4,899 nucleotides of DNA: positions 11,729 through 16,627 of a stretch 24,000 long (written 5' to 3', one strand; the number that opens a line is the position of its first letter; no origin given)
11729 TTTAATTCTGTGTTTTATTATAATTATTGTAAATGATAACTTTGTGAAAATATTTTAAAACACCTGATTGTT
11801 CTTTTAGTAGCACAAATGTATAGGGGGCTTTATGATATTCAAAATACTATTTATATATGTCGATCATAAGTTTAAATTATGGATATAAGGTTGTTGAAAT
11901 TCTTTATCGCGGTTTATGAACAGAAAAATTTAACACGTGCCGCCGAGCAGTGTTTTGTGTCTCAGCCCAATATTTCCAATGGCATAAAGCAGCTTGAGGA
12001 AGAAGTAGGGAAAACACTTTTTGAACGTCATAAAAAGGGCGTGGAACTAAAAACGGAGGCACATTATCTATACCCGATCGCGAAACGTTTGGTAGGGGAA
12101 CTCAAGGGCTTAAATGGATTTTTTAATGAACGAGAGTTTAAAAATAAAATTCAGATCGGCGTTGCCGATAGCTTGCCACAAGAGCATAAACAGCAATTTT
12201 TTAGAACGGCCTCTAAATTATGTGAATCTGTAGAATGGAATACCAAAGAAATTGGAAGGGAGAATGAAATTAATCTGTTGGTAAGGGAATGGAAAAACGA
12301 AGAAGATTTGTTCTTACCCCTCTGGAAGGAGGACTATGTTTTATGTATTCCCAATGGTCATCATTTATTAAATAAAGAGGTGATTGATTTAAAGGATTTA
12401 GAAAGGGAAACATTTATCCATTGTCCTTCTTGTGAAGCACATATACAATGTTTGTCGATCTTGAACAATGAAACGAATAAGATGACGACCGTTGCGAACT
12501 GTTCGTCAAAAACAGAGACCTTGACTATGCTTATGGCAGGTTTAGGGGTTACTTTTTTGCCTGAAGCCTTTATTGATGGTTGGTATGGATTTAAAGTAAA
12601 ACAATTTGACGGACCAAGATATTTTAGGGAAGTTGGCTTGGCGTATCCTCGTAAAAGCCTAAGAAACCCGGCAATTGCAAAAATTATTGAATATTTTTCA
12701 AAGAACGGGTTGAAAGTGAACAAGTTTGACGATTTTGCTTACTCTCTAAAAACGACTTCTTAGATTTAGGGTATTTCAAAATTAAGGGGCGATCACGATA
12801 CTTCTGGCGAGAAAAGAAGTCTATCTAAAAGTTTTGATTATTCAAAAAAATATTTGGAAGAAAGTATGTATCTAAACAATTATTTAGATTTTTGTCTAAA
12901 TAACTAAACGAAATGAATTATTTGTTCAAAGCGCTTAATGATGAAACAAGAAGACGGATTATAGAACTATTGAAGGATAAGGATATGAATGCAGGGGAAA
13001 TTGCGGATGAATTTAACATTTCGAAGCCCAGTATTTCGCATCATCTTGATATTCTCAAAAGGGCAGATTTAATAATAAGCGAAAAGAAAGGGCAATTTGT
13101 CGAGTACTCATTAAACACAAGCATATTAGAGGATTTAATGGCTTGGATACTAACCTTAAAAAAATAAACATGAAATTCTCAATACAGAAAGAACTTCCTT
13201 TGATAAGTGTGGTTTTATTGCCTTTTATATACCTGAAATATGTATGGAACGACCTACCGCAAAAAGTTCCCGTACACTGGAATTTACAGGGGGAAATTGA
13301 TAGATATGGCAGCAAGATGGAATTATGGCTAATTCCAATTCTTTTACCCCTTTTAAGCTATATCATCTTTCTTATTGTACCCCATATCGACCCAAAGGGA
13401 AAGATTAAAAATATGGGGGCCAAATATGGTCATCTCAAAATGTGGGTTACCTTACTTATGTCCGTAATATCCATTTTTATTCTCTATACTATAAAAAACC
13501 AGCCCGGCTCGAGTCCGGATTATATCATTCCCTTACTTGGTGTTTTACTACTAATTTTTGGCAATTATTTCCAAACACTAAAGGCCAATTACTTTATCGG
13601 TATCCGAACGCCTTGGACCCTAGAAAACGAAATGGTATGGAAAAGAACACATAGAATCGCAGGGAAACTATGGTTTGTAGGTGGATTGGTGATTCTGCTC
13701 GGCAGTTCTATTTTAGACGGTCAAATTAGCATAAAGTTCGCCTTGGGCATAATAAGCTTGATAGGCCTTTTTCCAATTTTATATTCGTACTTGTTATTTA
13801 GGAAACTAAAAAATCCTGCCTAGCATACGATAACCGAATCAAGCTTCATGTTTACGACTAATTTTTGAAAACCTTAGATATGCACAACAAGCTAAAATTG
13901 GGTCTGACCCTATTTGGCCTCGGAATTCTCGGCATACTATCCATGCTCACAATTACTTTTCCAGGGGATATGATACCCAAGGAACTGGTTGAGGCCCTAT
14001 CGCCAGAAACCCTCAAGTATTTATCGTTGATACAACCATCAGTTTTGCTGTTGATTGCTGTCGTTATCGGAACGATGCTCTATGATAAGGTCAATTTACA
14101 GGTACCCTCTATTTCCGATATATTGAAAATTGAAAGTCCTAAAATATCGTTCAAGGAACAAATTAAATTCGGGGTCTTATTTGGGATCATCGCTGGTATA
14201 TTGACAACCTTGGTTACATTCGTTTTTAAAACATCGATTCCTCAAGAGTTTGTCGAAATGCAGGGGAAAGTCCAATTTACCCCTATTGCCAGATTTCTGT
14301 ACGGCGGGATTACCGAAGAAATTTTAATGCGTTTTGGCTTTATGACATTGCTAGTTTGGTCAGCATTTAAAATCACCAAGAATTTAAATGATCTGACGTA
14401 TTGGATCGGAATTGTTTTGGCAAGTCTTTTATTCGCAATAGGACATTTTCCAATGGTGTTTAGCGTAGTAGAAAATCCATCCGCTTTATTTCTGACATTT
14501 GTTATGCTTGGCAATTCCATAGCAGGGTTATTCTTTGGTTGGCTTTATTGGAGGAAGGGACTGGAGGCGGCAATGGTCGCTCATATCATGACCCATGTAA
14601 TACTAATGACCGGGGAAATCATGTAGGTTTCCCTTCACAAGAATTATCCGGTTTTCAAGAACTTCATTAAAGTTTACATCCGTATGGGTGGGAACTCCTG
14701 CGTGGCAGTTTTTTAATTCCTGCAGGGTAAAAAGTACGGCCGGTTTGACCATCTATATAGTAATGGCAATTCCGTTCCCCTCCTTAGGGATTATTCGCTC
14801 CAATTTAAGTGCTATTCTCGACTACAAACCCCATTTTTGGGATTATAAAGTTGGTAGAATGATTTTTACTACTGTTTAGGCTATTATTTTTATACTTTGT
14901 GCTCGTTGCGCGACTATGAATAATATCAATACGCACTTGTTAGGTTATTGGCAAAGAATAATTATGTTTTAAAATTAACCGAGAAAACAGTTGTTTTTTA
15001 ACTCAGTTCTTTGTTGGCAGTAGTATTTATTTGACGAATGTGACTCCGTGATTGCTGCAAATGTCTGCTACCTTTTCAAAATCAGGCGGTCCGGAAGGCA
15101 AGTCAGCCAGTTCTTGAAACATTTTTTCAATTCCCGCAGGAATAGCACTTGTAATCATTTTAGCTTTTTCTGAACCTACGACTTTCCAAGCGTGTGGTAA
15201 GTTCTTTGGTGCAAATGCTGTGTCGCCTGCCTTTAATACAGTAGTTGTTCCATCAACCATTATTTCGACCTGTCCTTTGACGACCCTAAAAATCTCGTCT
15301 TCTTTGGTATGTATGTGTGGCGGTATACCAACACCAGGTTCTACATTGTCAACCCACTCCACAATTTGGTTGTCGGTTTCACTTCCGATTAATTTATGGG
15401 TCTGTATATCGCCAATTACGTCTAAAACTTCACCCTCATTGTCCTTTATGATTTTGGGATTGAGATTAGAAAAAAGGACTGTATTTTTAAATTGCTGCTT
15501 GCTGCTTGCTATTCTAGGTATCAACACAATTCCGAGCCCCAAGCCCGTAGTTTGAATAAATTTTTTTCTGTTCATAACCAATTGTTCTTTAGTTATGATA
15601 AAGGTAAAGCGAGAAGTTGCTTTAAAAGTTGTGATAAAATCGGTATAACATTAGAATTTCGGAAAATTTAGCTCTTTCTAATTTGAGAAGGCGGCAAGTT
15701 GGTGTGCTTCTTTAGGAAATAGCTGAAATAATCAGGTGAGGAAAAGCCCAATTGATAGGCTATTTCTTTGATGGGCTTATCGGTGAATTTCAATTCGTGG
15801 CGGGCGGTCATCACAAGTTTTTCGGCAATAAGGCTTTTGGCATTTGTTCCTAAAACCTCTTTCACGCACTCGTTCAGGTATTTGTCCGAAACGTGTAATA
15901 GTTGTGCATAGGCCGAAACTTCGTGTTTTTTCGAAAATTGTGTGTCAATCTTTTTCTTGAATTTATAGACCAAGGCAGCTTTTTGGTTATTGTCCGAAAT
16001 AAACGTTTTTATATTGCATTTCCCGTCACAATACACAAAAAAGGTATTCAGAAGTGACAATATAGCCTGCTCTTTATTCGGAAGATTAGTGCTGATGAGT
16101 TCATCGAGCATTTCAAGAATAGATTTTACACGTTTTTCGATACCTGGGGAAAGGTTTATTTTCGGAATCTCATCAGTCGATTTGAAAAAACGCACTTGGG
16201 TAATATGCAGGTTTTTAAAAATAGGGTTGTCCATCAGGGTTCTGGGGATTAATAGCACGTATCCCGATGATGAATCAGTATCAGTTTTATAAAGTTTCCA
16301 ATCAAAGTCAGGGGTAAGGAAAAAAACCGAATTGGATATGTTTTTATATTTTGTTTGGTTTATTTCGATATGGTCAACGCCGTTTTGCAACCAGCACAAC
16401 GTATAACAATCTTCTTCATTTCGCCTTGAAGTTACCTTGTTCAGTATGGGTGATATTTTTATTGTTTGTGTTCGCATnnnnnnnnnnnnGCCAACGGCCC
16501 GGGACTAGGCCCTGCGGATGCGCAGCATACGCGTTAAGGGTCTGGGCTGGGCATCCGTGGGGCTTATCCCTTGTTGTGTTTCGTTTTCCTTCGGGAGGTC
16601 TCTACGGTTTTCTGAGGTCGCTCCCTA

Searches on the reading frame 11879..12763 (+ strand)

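Call 7: search_protein_families(library=pfam, proteins=[window:11879-12763:+], max_evalue=0.01)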
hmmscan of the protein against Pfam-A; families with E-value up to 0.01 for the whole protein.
window:11879-12763:+ (294 aa): 2 families
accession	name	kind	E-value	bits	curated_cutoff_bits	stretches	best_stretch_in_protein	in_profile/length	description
PF00126.33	HTH_1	-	2.2e-18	66.4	26.6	1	3-57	1-55/60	Bacterial regulatory helix-turn-helix protein, lysR family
PF03466.25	LysR_substrate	-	3.4e-17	63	28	1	144-273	71-204/209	LysR substrate binding domain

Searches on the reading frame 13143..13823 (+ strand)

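Call 7: search_protein_families(library=pfam, proteins=[window:13143-13823:+], max_evalue=0.01)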
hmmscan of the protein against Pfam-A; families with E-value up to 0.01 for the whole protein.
window:13143-13823:+ (226 aa): 3 families
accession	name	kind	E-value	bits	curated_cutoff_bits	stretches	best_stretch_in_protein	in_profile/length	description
PF13630.11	SdpI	-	3.1e-21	75.7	28.2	1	146-215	2-71/71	SdpI/YfhL protein family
PF07853.16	DUF1648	-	1.1e-17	63.8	28.7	1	24-68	3-48/49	Domain of unknown function (DUF1648)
PF03649.18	UPF0014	-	0.0072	16.2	22.6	0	83-136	73-128/242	Uncharacterised protein family (UPF0014)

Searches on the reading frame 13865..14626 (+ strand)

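Call 7: search_protein_families(library=pfam, proteins=[window:13865-14626:+], max_evalue=0.01)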
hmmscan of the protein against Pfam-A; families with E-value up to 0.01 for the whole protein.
window:13865-14626:+ (253 aa): 3 families
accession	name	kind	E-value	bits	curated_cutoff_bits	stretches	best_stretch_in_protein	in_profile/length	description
PF02517.21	Rce1-like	-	3.4e-12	46.9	22.4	1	141-245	9-92/93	Type II CAAX prenyl endopeptidase Rce1-like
PF13858.11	DUF4199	-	0.0007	20.5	32.3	1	19-132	6-99/165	Protein of unknown function (DUF4199)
PF14110.11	DUF4282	-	0.0016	19.4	27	1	170-240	8-75/86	Domain of unknown function (DUF4282)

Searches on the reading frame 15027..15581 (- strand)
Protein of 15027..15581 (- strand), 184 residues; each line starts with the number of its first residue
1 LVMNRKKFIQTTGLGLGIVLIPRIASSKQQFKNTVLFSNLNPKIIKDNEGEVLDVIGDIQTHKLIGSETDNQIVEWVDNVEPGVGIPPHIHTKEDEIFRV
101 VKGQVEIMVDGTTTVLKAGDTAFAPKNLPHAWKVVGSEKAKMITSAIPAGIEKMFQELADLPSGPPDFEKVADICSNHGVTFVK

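Call 7: search_protein_families(library=pfam, proteins=[window:15027-15581:-], max_evalue=0.01)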
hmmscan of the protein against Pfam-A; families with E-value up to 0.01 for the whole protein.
window:15027-15581:- (184 aa): 7 families
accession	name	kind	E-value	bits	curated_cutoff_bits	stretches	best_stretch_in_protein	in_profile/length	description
PF07883.17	Cupin_2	-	8.7e-18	64.2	27.2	1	79-144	4-68/70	Cupin domain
PF05899.18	Cupin_3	-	6e-08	32.7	23.5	1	92-135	23-67/74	EutQ-like cupin domain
PF00190.28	Cupin_1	-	1.3e-07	31.8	22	1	73-144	34-111/151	Cupin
PF06249.18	EutQ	-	8.6e-05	22.8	21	1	94-149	95-148/152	Ethanolamine utilisation protein EutQ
PF02311.25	AraC_binding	-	0.00017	21.8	21.1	1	82-140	12-69/135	AraC-like ligand binding domain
PF12973.13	Cupin_7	-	0.003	17.8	27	1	56-134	17-89/105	ChrR Cupin-like domain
PF01050.24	MannoseP_isomer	-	0.0085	16.7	23.6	0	79-142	34-97/116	Mannose-6-phosphate isomerase C-terminal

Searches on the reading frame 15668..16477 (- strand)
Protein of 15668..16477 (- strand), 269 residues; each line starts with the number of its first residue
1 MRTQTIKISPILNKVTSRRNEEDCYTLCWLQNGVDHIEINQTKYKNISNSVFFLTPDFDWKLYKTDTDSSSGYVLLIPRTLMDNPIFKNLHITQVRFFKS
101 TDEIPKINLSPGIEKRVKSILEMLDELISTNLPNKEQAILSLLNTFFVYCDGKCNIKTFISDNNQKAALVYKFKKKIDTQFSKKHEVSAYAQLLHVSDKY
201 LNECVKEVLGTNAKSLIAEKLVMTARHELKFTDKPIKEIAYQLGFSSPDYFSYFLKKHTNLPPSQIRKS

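Call 7: search_protein_families(library=pfam, proteins=[window:15668-16477:-], max_evalue=0.01)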
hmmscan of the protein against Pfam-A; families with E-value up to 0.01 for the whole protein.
window:15668-16477:- (269 aa): 2 families
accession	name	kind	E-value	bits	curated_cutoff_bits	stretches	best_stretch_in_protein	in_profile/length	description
PF12833.13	HTH_18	-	3.5e-19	69.3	33.6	1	190-268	1-79/80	Helix-turn-helix domain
PF00165.29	HTH_AraC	-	4.6e-07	30.3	26.6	1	232-268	7-42/42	Bacterial regulatory helix-turn-helix proteins, AraC family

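Call 35: find_encoding_contigs(protein=window:15668-16477:-, flank=10000, max_places=4)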
Protein window:15668-16477:- (269 aa): no gene with exactly this product is on record in the collection.
